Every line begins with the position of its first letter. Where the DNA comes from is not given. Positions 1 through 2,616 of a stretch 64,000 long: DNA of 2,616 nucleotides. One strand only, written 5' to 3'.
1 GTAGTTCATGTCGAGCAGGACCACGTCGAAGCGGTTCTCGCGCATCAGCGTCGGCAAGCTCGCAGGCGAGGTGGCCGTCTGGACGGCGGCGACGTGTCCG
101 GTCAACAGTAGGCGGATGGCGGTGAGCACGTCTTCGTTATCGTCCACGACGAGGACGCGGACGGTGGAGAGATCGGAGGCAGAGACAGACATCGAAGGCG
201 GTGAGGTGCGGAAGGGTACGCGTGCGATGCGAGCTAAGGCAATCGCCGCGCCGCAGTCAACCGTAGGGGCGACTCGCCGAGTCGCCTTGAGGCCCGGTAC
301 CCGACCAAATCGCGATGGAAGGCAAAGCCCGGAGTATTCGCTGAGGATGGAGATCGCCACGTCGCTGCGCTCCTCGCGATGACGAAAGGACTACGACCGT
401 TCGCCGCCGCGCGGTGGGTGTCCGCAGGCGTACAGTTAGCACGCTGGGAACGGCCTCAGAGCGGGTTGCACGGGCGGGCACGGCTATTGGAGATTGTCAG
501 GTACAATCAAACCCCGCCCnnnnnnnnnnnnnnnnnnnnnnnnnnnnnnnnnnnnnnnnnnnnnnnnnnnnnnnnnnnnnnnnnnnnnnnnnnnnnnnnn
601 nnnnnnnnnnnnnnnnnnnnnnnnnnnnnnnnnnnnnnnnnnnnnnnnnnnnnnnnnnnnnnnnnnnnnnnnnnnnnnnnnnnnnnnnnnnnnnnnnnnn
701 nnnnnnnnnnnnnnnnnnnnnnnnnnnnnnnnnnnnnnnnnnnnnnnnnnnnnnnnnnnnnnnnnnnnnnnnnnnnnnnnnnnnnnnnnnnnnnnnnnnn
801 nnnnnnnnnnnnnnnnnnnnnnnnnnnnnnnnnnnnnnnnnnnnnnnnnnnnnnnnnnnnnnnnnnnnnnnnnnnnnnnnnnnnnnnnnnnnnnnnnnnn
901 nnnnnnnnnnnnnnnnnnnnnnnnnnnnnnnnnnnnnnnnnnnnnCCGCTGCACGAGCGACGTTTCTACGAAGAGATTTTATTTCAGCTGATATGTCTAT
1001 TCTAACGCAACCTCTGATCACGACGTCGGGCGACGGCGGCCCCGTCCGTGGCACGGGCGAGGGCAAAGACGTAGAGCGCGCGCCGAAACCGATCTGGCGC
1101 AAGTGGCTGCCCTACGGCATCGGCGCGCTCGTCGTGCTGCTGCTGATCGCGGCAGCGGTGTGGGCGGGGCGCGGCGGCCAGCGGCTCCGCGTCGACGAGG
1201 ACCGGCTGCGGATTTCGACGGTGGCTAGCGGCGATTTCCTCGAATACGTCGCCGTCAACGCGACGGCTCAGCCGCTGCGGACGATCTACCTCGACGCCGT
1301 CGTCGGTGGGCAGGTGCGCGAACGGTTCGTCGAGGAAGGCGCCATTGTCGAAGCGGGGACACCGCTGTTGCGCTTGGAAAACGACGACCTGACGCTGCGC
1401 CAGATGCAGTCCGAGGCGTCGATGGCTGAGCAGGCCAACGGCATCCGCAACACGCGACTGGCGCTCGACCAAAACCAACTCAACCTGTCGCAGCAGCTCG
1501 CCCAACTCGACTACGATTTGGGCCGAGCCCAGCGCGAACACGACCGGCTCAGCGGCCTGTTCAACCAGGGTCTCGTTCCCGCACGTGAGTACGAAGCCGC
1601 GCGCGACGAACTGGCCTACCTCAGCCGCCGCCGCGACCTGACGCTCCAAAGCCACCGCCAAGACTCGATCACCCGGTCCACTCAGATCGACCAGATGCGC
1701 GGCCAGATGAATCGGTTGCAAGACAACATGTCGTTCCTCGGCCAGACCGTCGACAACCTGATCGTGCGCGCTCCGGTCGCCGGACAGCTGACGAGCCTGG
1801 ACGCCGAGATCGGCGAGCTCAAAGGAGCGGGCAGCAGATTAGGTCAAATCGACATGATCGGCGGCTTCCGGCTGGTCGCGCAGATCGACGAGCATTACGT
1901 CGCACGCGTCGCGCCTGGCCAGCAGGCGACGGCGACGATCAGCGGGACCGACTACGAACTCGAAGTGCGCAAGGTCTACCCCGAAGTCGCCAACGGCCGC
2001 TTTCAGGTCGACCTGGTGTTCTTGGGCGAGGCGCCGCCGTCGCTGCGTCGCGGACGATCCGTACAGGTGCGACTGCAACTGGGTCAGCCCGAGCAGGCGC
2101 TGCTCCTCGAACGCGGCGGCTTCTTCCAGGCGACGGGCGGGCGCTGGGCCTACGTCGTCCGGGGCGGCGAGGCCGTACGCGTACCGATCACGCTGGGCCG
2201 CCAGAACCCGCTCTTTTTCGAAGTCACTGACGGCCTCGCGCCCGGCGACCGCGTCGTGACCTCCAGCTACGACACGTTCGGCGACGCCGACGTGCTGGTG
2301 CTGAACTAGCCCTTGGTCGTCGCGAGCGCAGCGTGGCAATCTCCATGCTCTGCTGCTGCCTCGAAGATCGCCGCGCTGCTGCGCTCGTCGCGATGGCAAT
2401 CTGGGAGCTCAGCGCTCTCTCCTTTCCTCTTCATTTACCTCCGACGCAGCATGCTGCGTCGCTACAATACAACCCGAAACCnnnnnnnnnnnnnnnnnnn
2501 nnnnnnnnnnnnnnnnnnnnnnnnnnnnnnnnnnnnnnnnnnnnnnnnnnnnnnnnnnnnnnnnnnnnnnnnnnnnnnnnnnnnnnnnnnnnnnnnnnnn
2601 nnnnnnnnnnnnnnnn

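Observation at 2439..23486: Hairpin+CTAC (REP-type) elements lie 7-21 nt upstream of start codons and always point at the gene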

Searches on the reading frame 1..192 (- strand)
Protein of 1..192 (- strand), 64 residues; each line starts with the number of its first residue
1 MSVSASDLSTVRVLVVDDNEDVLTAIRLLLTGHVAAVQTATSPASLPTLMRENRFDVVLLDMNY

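Call 11: search_protein_families(library=pfam, proteins=[window:1-192:-])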
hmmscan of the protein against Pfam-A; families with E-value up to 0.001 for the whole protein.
window:1-192:- (64 aa): 1 family
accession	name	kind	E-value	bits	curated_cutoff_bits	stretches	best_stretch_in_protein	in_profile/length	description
PF00072.30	Response_reg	-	4.5e-08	33.7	30.2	1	13-63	1-51/111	Response regulator receiver domain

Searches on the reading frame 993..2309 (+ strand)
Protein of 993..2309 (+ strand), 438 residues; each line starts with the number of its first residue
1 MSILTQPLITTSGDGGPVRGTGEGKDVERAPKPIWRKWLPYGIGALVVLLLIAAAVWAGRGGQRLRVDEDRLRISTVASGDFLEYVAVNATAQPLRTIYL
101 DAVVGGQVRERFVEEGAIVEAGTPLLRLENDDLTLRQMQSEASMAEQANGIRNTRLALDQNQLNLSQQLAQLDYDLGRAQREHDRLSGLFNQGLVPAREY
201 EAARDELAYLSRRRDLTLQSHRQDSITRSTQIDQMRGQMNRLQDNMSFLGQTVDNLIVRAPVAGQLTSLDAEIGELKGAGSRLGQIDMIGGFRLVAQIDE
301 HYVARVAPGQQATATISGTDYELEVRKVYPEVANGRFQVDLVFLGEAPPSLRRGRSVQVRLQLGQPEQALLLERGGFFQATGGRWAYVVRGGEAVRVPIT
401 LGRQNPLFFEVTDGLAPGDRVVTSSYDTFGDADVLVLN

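Call 7: search_protein_families(library=pfam, proteins=[window:993-2309:+])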
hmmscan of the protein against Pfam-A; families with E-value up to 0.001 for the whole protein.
window:993-2309:+ (438 aa): 2 families
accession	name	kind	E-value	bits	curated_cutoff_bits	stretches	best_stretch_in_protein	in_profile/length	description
PF13437.12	HlyD_3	-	1.9e-15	58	22.2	1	258-339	2-89/106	HlyD family secretion protein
PF16576.10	HlyD_D23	-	2.3e-10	40.6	30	1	244-332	97-188/214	Barrel-sandwich domain of CusB or HlyD membrane-fusion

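Call 42: find_homologous_proteins(query=window:993-2309:+, max_evalue=1e-60)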
Query window:993-2309:+ (438 aa): 5476 proteins with E <= 1e-60 among 8000 candidates; the best 120 are listed.
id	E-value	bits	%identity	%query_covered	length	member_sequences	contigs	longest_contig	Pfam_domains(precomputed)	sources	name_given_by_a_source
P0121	3.3e-261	885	92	100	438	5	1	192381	PF25989.1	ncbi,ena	-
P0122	3.3e-228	776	83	100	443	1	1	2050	PF25989.1,PF25919.1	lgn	-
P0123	8.7e-226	768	82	100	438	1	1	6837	PF25989.1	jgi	jgi:HlyD family secretion protein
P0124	8.6e-158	544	60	100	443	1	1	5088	PF25989.1,PF25967.1,PF25917.1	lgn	-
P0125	1.0e-156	540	61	100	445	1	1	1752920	PF25984.1,PF25989.1,PF25967.1,PF25917.1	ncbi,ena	-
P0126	8.8e-155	534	60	99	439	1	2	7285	PF25917.1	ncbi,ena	-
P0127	6.4e-152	525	58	95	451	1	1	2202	PF25989.1,PF25967.1,PF25919.1,PF25917.1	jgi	jgi:HlyD family secretion protein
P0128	2.1e-151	523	60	95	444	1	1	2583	PF25989.1,PF25967.1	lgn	-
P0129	3.7e-151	522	60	99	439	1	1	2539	PF25989.1,PF25917.1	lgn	-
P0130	9.7e-151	521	60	100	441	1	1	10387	PF25984.1,PF25989.1,PF25967.1,PF25919.1,PF25975.1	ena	-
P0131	1.7e-150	520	60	92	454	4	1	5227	PF25989.1,PF25967.1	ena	-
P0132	6.7e-149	515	57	100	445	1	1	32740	PF25989.1,PF25967.1,PF25919.1,PF25975.1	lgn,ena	-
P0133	5.2e-148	512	59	100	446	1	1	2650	PF25989.1,PF25967.1,PF25919.1,PF25975.1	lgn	-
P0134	1.1e-147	511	58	100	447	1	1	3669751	PF25967.1,PF25919.1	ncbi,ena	-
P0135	1.4e-147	510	59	99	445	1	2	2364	PF25984.1,PF25989.1,PF25967.1,PF25919.1,PF25917.1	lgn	-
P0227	7.5e-124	432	55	88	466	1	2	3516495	PF25917.1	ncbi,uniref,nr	ncbi:HlyD family efflux transporter periplasmic adaptor subunit [Rubrivirga sp. S365]|uniref:HlyD fa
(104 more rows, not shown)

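Call 43: find_encoding_contigs(protein=P0121, flank=10000, max_places=3)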
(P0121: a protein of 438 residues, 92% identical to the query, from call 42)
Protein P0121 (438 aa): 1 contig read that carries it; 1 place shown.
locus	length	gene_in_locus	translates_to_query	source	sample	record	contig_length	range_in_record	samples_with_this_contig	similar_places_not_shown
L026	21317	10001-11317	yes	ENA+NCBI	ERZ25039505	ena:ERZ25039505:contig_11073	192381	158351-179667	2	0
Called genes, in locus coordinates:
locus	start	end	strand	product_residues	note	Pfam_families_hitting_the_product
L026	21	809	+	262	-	PF01553:Acyltransferase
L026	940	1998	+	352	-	PF00903:Glyoxalase, PF13669:Glyoxalase_4 (faint), PF18029:Glyoxalase_6 (faint), PF00903:Glyoxalase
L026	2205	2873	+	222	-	PF02230:Abhydrolase_2, PF12697:Abhydrolase_6 (weak), PF01738:DLH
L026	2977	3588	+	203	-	-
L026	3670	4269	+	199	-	PF05239:PRC (weak)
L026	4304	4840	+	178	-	PF09557:DUF2382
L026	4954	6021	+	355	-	PF09557:DUF2382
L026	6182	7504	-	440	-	PF02518:HATPase_c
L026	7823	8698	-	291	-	PF00158:Sigma54_activat, PF14532:Sigma54_activ_2, PF07728:AAA_5 (weak), PF25601:AAA_lid_14, PF02954:HTH_8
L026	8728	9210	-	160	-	PF00072:Response_reg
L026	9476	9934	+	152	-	-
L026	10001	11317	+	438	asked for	PF25989:YknX_C (weak)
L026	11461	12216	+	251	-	PF00005:ABC_tran, PF02463:SMC_N (weak), PF13304:AAA_21 (faint)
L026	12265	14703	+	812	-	PF12704:MacB_PCD, PF02687:FtsX, PF12704:MacB_PCD, PF02687:FtsX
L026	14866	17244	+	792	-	PF12704:MacB_PCD, PF02687:FtsX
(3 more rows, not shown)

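Call 44: find_encoding_contigs(protein=P0123, flank=10000, max_places=3)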
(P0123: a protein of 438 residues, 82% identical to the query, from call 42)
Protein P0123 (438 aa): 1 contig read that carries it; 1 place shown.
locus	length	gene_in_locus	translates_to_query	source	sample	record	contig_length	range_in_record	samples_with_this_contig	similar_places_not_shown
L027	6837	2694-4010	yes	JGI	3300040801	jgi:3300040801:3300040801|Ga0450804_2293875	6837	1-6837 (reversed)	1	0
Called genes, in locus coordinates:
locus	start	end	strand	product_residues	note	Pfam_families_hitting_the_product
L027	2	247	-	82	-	?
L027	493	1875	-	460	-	PF00072:Response_reg, PF00158:Sigma54_activat, PF14532:Sigma54_activ_2, PF07728:AAA_5 (weak), PF25601:AAA_lid_14, PF02954:HTH_8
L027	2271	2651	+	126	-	-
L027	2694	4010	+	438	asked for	PF25989:YknX_C (weak)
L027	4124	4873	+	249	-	PF00005:ABC_tran, PF02463:SMC_N (weak), PF13304:AAA_21 (faint)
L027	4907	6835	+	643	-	?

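Call 55: find_encoding_contigs(protein=P0227, flank=10000, max_places=2)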
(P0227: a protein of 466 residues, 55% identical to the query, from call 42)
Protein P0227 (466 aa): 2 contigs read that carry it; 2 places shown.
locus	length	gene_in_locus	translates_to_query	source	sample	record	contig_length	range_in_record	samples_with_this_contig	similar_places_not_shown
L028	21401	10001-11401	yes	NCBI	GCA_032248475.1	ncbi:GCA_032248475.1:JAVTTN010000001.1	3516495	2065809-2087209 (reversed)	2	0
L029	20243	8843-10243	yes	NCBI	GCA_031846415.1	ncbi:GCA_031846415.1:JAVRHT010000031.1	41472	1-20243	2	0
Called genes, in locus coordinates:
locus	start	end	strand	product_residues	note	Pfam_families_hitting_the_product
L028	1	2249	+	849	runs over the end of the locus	PF02190:LON_substr_bdg, PF00004:AAA, PF07728:AAA_5, PF22667:Lon_lid, PF05362:Lon_C, PF13541:ChlI (weak)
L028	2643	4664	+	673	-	PF01433:Peptidase_M1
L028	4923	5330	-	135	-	PF04940:BLUF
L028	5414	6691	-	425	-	-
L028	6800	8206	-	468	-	PF02518:HATPase_c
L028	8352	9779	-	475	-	PF00072:Response_reg, PF00158:Sigma54_activat, PF14532:Sigma54_activ_2, PF07728:AAA_5 (faint), PF25601:AAA_lid_14, PF02954:HTH_8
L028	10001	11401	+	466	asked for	PF25917:BSH_RND (weak)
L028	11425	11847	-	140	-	PF05635:23S_rRNA_IVP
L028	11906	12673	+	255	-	PF02463:SMC_N (faint), PF00005:ABC_tran, PF13304:AAA_21 (faint)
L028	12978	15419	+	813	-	PF12704:MacB_PCD, PF02687:FtsX, PF12704:MacB_PCD, PF02687:FtsX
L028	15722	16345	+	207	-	-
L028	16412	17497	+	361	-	PF12704:MacB_PCD, PF02687:FtsX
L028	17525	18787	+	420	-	PF12704:MacB_PCD, PF02687:FtsX (weak)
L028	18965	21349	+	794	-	PF12704:MacB_PCD, PF02687:FtsX, PF12704:MacB_PCD, PF02687:FtsX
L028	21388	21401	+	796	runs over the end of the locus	PF12704:MacB_PCD, PF02687:FtsX, PF12704:MacB_PCD (weak), PF02687:FtsX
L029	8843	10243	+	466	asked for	PF25917:BSH_RND (weak)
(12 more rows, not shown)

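Call 56: find_encoding_contigs(protein=P0125, flank=10000, max_places=2)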
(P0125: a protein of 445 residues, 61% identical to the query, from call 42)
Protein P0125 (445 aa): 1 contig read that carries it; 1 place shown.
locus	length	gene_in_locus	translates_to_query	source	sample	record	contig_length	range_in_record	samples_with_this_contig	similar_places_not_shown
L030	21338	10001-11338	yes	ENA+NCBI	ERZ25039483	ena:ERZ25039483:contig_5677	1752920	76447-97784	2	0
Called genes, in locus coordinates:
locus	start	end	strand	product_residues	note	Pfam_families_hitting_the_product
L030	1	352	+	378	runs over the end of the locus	PF08495:FIST, PF10442:FIST_C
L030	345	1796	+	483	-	PF08447:PAS_3, PF00512:HisKA, PF02518:HATPase_c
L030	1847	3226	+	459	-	-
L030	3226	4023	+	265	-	-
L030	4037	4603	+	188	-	-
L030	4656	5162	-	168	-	PF01272:GreA_GreB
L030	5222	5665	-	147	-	-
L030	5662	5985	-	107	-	-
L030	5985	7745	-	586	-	PF02518:HATPase_c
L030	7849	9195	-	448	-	PF00072:Response_reg, PF00158:Sigma54_activat, PF14532:Sigma54_activ_2, PF07728:AAA_5, PF25601:AAA_lid_14, PF02954:HTH_8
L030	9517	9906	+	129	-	-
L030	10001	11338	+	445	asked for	PF25917:BSH_RND (faint), PF25984:BSH_YknX (faint), PF25967:RND-MFP_C (weak), PF25989:YknX_C (faint)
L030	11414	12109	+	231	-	PF02463:SMC_N (weak), PF00005:ABC_tran, PF13304:AAA_21 (faint)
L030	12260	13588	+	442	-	PF12704:MacB_PCD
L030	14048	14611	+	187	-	PF02687:FtsX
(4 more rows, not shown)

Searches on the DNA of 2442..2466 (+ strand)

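Call 81: build_rna_model(alignment_id=A5, structure=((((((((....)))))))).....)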
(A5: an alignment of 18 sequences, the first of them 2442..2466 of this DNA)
Model R1 built from alignment A5 (18 sequences, 25 columns); structure: as given.
model positions 25; base pairs 8; branch points 0; effective number of sequences 18; information 1.036 bits per position. Calibrated on 0.2 Mb of random sequence (short: E-values are rough).
structure used (alignment columns):
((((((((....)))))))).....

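Call 82: search_with_rna_model(model_id=R1, source=window, filters=off, max_evalue=5)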
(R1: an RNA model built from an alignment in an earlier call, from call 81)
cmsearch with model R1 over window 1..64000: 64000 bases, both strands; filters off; matches with E-value up to 5: 59.
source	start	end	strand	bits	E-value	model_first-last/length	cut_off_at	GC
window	2442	2466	+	35.1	4.8e-05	1-25/25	no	0.64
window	3342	3366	+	35.1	4.8e-05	1-25/25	no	0.64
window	15968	15992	+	33.6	0.0001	1-25/25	no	0.76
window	23462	23486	+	33.1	0.00013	1-25/25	no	0.72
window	62423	62447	+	31.9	0.00023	1-25/25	no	0.6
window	35061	35085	+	29.2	0.00084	1-25/25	no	0.8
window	5827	5851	+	28.7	0.0011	1-25/25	no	0.72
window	43400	43424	-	27.8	0.0016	1-25/25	no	0.76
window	42413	42437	-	27.3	0.0021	1-25/25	no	0.64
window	42372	42396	+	26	0.0039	1-25/25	no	0.56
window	35056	35080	-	25.7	0.0045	1-25/25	no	0.8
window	50616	50640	+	24.7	0.0071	1-25/25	no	0.8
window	50611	50635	-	24.4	0.0086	1-25/25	no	0.88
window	3267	3291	+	23.7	0.012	1-25/25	no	0.8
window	8424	8448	+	23.3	0.014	1-25/25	no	0.72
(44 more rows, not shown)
